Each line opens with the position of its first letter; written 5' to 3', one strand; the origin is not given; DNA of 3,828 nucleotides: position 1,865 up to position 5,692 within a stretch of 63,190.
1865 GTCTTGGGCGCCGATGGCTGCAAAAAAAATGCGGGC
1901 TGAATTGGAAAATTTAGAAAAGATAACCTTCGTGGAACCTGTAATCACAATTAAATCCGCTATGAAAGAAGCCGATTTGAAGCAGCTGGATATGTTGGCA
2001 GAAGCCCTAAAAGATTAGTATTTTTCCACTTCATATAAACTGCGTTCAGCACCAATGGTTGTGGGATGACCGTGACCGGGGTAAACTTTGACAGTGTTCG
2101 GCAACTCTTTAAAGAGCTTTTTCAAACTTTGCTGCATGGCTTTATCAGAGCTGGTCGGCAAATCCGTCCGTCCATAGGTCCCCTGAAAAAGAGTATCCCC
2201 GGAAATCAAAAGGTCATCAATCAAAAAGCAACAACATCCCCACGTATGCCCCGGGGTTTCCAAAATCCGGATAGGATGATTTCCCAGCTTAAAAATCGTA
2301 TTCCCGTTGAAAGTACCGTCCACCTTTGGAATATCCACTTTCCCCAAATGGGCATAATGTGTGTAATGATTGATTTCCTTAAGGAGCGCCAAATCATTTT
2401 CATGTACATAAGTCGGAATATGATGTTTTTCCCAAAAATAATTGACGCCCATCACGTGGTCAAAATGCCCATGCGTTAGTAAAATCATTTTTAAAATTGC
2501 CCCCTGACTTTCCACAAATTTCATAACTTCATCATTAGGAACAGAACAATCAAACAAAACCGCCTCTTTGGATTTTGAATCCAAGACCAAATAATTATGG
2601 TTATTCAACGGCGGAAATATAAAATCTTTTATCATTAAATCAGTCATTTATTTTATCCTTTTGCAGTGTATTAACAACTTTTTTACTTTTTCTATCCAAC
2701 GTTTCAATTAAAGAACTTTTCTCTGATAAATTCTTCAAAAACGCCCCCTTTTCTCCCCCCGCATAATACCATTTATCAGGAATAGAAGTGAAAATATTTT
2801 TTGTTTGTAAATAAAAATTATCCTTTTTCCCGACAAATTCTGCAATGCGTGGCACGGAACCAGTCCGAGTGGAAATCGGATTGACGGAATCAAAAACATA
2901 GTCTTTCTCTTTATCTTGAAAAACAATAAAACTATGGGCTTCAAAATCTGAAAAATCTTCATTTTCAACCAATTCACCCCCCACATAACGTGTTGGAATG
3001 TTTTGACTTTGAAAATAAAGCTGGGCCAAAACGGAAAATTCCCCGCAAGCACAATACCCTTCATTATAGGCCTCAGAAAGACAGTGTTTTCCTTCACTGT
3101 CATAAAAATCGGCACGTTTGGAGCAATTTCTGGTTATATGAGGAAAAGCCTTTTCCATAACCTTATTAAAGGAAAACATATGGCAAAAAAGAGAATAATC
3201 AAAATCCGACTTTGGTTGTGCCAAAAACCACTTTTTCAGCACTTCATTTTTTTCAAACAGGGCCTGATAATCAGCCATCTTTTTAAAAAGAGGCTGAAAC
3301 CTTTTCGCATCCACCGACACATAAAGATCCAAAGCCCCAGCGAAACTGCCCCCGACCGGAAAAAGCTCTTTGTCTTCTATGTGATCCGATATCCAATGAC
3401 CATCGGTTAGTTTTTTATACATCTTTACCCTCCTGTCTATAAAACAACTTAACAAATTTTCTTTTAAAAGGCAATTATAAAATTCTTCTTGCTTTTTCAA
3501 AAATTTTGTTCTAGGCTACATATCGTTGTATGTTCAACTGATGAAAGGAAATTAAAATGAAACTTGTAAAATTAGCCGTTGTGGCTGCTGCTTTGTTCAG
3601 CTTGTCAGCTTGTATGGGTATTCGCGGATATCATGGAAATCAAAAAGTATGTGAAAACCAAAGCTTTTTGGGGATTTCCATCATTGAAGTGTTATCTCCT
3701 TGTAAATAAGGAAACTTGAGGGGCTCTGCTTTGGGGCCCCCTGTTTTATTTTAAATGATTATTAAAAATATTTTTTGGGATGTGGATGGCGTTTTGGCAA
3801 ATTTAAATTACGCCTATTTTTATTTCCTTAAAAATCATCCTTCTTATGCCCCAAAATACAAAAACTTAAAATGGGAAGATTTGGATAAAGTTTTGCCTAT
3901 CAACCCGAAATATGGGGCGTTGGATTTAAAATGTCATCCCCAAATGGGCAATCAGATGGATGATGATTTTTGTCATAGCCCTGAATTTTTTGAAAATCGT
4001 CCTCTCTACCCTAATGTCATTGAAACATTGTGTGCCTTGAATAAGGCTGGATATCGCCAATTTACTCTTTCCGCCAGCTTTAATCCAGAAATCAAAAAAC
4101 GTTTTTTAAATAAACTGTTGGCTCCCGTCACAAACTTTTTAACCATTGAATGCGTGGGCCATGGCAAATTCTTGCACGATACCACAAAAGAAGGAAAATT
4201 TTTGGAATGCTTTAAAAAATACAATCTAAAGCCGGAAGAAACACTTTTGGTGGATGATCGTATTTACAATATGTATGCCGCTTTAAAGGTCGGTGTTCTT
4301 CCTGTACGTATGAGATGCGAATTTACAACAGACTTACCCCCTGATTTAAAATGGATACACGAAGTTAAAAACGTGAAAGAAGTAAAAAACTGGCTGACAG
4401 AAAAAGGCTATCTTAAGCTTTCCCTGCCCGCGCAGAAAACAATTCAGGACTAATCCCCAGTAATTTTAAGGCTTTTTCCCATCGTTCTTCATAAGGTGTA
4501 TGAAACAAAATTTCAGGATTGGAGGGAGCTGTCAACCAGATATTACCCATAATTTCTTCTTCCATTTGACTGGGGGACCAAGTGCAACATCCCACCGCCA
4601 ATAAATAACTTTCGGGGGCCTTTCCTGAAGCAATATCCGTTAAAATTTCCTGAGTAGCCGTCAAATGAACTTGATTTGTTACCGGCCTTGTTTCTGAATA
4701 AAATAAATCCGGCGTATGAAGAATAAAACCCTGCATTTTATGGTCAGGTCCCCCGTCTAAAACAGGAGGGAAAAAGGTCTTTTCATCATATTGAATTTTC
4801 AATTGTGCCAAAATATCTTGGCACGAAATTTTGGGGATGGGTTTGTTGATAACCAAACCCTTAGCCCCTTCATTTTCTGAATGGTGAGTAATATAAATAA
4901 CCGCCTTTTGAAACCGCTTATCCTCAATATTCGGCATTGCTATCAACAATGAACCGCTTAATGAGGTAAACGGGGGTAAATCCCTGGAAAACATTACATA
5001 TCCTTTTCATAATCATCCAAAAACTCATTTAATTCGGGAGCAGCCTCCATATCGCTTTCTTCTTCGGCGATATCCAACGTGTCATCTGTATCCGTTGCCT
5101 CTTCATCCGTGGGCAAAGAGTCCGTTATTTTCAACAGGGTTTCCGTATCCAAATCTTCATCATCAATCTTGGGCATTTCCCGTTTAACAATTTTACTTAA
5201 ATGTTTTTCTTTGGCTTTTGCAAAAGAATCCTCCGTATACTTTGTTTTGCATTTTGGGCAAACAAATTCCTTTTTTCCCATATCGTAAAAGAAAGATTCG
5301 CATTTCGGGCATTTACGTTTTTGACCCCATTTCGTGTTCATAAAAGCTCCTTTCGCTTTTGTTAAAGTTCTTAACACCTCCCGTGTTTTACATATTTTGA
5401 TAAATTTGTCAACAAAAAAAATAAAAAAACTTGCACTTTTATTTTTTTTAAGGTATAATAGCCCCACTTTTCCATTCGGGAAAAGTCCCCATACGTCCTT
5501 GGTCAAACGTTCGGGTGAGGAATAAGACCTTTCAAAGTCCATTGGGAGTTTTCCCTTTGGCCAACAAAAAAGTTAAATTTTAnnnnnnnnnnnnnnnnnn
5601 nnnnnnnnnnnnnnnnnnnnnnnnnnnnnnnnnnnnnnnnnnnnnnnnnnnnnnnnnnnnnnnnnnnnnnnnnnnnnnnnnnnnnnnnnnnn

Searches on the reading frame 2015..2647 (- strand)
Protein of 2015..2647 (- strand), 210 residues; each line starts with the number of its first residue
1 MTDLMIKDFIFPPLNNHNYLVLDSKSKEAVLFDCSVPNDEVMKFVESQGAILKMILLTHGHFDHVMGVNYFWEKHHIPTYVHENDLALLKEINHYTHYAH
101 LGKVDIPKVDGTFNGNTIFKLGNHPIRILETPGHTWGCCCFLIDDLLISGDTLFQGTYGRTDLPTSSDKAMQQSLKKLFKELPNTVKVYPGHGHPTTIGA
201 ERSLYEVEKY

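Call 36: search_protein_families(library=pfam, proteins=[window:2015-2647:-], max_evalue=0.001)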
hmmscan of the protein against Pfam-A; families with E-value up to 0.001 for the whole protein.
window:2015-2647:- (210 aa): 2 families
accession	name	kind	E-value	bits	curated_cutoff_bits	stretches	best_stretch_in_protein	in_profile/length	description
PF00753.33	Lactamase_B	-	1.4e-23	84.3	22.7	1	16-192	5-196/196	Metallo-beta-lactamase superfamily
PF12706.13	Lactamase_B_2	-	1.5e-05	25.1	27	1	30-110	3-91/200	Beta-lactamase superfamily domain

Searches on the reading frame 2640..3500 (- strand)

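Call 36: search_protein_families(library=pfam, proteins=[window:2640-3500:-], max_evalue=0.001)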
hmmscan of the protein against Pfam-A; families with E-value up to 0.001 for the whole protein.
window:2640-3500:- (286 aa): 1 family
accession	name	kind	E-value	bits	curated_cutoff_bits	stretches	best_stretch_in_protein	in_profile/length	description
PF01841.26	Transglut_core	-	1.6e-05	25.5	23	1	124-194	27-96/108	Transglutaminase-like superfamily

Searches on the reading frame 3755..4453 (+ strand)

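Call 36: search_protein_families(library=pfam, proteins=[window:3755-4453:+], max_evalue=0.001)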
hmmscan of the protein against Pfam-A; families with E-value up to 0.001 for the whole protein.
window:3755-4453:+ (232 aa): 2 families
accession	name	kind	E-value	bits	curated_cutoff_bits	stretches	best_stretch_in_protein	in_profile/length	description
PF00702.32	Hydrolase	-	6.4e-09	36.9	26.4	1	3-180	1-191/191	haloacid dehalogenase-like hydrolase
PF13419.12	HAD_2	-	1.8e-06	28.6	23.8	1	6-181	1-173/178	Haloacid dehalogenase-like hydrolase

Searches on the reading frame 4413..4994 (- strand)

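Call 36: search_protein_families(library=pfam, proteins=[window:4413-4994:-], max_evalue=0.001)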
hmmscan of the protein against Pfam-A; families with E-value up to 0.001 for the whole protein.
window:4413-4994:- (193 aa): 1 family
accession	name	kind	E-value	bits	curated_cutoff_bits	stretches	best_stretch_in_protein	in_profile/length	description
PF02622.21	DUF179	-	4.1e-42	144.3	27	1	21-180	1-157/157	AlgH-like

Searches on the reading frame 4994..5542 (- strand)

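Call 36: search_protein_families(library=pfam, proteins=[window:4994-5542:-], max_evalue=0.001)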
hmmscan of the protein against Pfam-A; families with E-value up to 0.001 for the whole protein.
window:4994-5542:- (182 aa): 2 families
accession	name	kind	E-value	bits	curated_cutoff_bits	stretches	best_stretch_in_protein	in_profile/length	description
PF09538.15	FYDLN_acid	-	1.9e-15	57.9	23.9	1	69-164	3-97/105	Protein of unknown function (FYDLN_acid)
PF08271.17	Zn_Ribbon_TF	-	0.0002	21.3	29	1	77-106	2-33/43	TFIIB zinc-binding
